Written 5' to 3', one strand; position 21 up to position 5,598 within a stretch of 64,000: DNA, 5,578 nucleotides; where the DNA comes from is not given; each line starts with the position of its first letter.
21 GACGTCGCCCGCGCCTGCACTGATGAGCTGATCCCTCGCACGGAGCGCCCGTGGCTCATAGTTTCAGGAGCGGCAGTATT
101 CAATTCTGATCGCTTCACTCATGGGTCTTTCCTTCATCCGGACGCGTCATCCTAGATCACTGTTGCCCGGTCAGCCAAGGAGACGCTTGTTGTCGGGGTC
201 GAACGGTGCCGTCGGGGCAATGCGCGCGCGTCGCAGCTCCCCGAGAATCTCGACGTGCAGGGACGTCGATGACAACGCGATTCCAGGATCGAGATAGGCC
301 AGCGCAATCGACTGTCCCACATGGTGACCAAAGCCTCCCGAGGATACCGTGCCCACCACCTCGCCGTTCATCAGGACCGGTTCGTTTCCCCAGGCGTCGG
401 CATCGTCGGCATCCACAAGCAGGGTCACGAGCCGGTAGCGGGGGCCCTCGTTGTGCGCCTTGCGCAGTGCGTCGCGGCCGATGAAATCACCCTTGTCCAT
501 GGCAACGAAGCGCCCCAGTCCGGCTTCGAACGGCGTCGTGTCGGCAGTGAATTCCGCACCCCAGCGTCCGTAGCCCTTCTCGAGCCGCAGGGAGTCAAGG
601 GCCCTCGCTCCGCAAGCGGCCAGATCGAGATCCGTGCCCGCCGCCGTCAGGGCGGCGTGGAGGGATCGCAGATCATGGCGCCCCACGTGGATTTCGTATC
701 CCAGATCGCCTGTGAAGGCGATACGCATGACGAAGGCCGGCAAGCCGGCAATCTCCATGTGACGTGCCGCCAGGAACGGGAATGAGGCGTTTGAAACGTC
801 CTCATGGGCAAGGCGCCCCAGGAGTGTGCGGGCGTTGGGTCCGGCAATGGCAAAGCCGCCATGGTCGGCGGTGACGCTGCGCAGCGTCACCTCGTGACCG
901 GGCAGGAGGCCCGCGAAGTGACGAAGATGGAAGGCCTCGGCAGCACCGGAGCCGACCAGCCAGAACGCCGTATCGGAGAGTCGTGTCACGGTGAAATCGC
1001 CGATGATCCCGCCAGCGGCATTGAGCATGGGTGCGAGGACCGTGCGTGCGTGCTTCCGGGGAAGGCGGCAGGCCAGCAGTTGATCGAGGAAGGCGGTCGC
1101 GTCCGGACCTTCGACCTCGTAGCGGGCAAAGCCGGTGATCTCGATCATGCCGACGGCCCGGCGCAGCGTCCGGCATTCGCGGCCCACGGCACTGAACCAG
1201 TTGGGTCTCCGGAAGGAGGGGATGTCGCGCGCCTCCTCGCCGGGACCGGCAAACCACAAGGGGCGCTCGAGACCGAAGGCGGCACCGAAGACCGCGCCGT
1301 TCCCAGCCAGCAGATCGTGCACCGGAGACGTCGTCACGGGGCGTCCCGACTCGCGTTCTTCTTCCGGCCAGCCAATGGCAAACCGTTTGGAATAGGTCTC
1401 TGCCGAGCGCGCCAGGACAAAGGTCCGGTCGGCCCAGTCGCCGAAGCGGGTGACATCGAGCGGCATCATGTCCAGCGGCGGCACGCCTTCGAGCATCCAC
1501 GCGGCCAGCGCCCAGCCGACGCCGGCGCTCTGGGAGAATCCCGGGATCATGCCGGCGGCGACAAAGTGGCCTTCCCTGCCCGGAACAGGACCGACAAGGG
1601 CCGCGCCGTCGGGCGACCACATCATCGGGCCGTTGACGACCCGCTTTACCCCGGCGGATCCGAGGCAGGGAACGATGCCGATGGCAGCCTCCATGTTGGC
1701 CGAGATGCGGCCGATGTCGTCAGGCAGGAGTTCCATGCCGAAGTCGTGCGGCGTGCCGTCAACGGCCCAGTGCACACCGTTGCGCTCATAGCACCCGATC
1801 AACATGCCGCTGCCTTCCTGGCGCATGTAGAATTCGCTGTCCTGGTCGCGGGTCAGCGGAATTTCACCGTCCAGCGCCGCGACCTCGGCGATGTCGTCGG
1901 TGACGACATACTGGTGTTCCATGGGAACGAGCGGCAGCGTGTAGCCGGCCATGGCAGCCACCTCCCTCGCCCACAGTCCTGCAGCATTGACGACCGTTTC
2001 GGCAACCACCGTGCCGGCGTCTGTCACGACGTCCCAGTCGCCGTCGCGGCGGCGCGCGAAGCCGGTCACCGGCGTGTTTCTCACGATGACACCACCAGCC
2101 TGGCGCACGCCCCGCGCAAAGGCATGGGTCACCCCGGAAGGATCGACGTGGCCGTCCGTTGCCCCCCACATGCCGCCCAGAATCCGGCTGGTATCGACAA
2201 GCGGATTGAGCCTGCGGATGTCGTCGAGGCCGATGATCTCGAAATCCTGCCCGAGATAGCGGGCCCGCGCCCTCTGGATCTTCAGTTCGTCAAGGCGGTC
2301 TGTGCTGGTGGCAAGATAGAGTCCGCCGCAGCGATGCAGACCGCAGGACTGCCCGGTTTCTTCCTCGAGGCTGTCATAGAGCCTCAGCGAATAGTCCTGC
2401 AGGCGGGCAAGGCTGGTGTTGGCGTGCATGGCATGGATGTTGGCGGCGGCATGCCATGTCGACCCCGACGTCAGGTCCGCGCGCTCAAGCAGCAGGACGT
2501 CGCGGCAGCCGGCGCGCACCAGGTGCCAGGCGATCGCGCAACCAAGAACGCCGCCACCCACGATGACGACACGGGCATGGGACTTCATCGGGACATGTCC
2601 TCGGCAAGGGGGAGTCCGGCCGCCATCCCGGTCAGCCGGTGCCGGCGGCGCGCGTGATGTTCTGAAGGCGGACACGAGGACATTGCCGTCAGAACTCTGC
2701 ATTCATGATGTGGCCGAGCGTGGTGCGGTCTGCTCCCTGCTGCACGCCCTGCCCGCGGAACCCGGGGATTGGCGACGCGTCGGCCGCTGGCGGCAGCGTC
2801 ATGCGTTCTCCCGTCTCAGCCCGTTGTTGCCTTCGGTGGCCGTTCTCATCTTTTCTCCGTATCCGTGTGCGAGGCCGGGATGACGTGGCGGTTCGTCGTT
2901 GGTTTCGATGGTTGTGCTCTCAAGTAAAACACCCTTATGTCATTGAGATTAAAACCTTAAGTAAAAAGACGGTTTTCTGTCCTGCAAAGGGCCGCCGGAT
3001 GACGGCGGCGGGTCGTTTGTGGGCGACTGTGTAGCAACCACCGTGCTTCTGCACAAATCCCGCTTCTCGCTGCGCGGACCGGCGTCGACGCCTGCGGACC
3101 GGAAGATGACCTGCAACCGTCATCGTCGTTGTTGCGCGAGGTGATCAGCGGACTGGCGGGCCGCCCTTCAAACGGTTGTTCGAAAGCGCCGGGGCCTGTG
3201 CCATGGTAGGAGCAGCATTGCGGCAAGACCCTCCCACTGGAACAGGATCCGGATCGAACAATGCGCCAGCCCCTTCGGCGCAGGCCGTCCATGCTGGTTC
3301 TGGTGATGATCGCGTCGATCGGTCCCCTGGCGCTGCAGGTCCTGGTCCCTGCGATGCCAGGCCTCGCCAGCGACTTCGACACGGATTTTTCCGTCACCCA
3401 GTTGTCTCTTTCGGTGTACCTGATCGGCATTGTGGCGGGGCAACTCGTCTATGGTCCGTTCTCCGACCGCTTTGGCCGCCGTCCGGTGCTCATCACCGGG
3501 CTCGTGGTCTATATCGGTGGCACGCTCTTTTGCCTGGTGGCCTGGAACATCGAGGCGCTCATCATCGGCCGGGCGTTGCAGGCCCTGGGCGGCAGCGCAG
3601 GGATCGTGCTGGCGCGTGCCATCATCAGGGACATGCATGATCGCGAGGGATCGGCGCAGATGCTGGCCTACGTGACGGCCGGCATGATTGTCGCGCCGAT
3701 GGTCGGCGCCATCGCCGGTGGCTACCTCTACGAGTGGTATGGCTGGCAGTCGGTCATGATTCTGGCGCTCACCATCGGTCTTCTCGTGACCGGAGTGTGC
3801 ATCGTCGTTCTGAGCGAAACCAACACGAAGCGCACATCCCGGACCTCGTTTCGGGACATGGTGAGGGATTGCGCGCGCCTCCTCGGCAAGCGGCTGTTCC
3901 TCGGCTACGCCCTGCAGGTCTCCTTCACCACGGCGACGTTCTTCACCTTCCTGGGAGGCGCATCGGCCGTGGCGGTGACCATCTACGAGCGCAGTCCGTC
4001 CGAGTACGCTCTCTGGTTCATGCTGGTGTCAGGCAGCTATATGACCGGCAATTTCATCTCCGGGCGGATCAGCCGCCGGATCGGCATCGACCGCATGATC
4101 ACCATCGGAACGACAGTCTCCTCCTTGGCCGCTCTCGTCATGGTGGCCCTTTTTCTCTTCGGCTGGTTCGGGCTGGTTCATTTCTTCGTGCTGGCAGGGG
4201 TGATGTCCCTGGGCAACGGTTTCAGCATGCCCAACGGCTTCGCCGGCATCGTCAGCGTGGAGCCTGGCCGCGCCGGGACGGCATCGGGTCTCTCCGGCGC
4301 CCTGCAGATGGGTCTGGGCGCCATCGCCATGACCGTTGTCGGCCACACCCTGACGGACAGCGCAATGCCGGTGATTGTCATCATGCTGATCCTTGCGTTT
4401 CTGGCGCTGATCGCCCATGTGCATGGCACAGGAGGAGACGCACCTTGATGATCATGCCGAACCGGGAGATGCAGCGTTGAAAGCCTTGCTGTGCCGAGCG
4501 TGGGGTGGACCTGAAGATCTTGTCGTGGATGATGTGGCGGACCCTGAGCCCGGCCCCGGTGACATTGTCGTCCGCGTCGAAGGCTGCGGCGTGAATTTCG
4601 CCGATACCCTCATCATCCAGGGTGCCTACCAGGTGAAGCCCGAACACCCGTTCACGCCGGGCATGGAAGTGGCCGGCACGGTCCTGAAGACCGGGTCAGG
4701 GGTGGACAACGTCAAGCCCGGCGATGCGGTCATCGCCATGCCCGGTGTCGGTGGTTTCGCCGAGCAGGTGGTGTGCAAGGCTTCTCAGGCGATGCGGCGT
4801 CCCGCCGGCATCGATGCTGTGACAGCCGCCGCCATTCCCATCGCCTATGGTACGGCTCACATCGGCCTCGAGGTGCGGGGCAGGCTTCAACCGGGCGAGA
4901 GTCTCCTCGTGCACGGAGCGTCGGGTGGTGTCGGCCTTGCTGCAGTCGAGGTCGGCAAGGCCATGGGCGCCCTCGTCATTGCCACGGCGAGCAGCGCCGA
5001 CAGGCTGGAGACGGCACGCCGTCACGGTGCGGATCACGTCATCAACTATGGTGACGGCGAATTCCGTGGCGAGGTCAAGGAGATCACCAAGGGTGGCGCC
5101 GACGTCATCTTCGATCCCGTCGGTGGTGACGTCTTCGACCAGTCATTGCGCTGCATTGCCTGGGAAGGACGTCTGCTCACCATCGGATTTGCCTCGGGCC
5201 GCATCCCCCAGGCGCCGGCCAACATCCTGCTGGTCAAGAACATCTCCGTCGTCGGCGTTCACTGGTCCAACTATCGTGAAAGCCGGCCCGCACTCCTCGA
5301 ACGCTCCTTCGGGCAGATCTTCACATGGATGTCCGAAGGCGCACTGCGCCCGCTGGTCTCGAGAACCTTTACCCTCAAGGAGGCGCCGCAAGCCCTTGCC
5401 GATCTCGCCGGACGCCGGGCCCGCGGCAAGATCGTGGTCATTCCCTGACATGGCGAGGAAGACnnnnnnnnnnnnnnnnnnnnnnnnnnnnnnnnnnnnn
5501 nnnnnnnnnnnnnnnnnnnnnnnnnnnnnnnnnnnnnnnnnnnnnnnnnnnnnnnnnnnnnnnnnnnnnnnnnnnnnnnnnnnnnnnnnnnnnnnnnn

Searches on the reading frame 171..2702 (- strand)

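Call 66: search_protein_families(library=pfam, proteins=[window:171-2702:-], max_evalue=0.00001)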
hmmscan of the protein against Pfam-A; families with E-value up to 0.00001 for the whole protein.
window:171-2702:- (843 aa): 5 families
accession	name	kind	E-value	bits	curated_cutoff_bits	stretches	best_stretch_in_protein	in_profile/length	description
PF01266.30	DAO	-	3.1e-67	228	27.9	1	44-402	1-353/353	FAD dependent oxidoreductase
PF01571.26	GCV_T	-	1.1e-63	215.3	25.6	1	462-731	2-254/255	Aminomethyltransferase folate-binding domain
PF08669.17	GCV_T_C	-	7.7e-19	67.8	25.9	1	757-835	2-80/80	Glycine cleavage T-protein C-terminal barrel domain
PF16350.10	FAO_M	-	4.1e-16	59.3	27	1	405-459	1-56/56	FAD dependent oxidoreductase central domain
PF13450.12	NAD_binding_8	-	7.1e-06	26.7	21.9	0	47-81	1-34/68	NAD(P)-binding Rossmann-like domain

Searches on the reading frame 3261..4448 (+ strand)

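Call 66: search_protein_families(library=pfam, proteins=[window:3261-4448:+], max_evalue=0.00001)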
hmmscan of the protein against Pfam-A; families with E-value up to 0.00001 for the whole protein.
window:3261-4448:+ (395 aa): 2 families
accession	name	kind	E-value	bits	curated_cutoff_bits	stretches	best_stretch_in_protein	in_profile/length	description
PF07690.21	MFS_1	-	7.8e-43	147.1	33.4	1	18-356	5-346/347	Major Facilitator Superfamily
PF00083.30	Sugar_tr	-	8e-10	38.6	22.3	1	44-115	46-120/452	Sugar (and other) transporter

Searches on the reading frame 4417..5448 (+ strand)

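Call 66: search_protein_families(library=pfam, proteins=[window:4417-5448:+], max_evalue=0.00001)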
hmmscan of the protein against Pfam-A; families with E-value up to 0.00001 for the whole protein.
window:4417-5448:+ (343 aa): 3 families
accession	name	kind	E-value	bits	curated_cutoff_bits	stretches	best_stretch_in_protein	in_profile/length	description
PF00107.32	ADH_zinc_N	-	5.6e-31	107.6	31.8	1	171-295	1-125/129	Zinc-binding dehydrogenase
PF13602.12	ADH_zinc_N_2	-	1.1e-26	94.7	27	1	204-341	2-134/134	Zinc-binding dehydrogenase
PF08240.17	ADH_N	-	1.8e-16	60.7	23.5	1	46-129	1-103/104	Alcohol dehydrogenase GroES-like domain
